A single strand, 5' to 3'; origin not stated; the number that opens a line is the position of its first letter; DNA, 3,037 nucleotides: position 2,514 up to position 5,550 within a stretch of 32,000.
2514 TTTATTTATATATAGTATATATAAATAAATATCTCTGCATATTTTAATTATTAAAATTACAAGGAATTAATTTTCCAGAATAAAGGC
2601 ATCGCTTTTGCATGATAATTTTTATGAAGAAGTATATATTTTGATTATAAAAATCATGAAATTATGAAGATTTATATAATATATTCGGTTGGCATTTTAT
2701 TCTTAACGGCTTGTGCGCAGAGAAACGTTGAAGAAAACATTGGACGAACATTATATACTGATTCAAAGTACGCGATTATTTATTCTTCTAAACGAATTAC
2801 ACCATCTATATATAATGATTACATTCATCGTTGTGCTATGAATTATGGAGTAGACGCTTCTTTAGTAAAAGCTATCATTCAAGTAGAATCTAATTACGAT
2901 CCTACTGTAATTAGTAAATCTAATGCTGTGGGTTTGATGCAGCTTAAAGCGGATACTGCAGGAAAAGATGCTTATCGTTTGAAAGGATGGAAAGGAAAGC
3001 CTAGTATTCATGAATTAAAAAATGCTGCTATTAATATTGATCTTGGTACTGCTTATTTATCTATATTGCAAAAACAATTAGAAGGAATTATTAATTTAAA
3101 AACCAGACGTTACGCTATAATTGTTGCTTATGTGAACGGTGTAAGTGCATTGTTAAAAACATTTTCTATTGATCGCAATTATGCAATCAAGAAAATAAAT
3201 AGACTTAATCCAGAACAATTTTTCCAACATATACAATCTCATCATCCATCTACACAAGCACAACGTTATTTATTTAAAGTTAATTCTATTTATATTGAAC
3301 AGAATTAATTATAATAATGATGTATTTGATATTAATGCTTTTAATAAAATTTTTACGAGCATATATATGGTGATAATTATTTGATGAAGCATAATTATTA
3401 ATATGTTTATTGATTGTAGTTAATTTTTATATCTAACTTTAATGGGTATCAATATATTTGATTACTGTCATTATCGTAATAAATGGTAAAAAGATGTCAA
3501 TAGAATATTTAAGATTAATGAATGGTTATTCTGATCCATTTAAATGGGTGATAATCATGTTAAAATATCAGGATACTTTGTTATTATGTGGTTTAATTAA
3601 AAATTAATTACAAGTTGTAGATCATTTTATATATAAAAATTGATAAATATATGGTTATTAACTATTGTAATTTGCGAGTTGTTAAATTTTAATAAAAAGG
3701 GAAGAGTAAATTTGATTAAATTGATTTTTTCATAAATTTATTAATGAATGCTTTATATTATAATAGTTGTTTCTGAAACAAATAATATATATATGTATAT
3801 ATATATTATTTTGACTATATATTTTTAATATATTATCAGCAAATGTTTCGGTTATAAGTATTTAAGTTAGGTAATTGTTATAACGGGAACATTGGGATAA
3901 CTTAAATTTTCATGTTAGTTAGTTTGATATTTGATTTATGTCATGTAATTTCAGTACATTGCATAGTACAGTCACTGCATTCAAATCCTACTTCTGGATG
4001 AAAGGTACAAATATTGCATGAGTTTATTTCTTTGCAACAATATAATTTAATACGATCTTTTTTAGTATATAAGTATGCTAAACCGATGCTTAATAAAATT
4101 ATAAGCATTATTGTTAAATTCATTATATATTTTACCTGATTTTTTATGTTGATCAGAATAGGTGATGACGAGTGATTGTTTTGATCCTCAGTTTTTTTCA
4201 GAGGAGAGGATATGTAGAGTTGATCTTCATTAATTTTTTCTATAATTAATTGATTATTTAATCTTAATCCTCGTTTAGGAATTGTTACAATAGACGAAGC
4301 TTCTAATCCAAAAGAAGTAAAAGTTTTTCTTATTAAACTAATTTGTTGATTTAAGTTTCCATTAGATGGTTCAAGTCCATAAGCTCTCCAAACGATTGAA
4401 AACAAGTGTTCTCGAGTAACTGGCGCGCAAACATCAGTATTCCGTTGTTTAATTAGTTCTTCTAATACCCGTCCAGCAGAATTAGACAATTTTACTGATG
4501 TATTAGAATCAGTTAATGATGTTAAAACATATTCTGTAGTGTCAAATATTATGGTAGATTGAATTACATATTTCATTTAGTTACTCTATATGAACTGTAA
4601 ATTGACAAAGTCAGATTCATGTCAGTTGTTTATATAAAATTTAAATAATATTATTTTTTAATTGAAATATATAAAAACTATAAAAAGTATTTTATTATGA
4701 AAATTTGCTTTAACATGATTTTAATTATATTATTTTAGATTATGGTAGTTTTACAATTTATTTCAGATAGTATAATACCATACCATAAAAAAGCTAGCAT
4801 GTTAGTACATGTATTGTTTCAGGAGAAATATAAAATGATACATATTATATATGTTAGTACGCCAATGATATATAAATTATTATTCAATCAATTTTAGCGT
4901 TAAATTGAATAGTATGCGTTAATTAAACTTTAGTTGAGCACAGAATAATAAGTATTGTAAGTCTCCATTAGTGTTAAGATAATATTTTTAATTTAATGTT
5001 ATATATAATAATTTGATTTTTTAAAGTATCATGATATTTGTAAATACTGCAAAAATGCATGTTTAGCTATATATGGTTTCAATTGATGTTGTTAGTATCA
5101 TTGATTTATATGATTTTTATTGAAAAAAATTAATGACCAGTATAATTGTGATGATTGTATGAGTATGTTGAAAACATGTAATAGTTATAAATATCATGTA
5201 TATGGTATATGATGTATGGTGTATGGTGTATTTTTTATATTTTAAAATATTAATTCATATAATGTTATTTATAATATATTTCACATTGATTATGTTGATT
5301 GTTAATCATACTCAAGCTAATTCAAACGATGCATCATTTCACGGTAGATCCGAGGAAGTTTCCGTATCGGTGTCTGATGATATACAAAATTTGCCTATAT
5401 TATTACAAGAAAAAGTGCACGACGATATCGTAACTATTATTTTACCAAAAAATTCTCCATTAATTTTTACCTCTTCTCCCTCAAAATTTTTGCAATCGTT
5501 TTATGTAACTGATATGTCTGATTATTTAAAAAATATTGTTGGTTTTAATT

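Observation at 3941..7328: Divergent pair of a ToxR-like membrane regulator and an OprC-type copper TonB-dependent receptor: candidate one-component envelope metal-sensing and uptake module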

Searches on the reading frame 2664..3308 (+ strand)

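Call 3: search_protein_families(library=pfam, proteins=[window:2664-3308:+], max_evalue=0.1)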
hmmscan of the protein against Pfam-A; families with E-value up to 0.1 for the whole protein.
window:2664-3308:+ (214 aa): 2 families
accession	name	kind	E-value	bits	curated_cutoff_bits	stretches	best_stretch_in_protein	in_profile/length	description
PF01464.25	SLT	-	5.5e-26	90.9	21.3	1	53-178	2-116/117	Transglycosylase SLT domain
PF13406.11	SLT_2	-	0.017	14.8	24.3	1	51-79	74-102/292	Transglycosylase SLT domain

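Call 4: search_protein_families(library=ncbifam, proteins=[window:2664-3308:+], max_evalue=0.1)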
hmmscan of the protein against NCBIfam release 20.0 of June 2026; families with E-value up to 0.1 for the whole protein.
window:2664-3308:+ (214 aa): 10 families
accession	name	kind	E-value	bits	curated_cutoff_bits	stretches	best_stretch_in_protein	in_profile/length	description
NF012014.0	PRK15470.1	equivalog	9.9e-54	182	233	1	56-207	45-197/203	membrane-bound lytic murein transglycosylase EmtA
NF008670.0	PRK11671.1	equivalog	9.4e-51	173.1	375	1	50-209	192-352/359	membrane-bound lytic murein transglycosylase MltC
NF047373.1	BB0259_flg_lyt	exception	9.1e-19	67.7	234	1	43-141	541-634/705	flagellar assembly lytic transglycosylase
NF008631.0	PRK11619.1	equivalog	2e-09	36.4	536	1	47-140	476-568/644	murein transglycosylase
NF008112.0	PRK10859.1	equivalog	1.2e-05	24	354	1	50-164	290-391/483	membrane-bound lytic murein transglycosylase MltF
NF011856.0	PRK15328.1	equivalog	0.0034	16.9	208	1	48-133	16-100/160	type III secretion system invasion protein IagB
TIGR02282.1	MltB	equivalog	0.019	14.1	281.4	1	50-79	68-97/290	lytic murein transglycosylase B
NF052327.1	arylmal_decarb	equivalog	0.037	13.7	225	0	139-181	103-145/231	arylmalonate decarboxylase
NF008050.0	PRK10783.1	equivalog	0.037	12.4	508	1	73-101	126-154/457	murein transglycosylase D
NF010438.0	PRK13864.1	equivalog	0.082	12.3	212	0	50-86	30-64/245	type IV secretion system lytic transglycosylase VirB1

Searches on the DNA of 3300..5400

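Call 48: search_rna_families(source=window, start=3300, end=5400, threshold=evalue, max_evalue=1)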
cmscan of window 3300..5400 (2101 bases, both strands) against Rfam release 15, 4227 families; matches with E-value up to 1: 0.
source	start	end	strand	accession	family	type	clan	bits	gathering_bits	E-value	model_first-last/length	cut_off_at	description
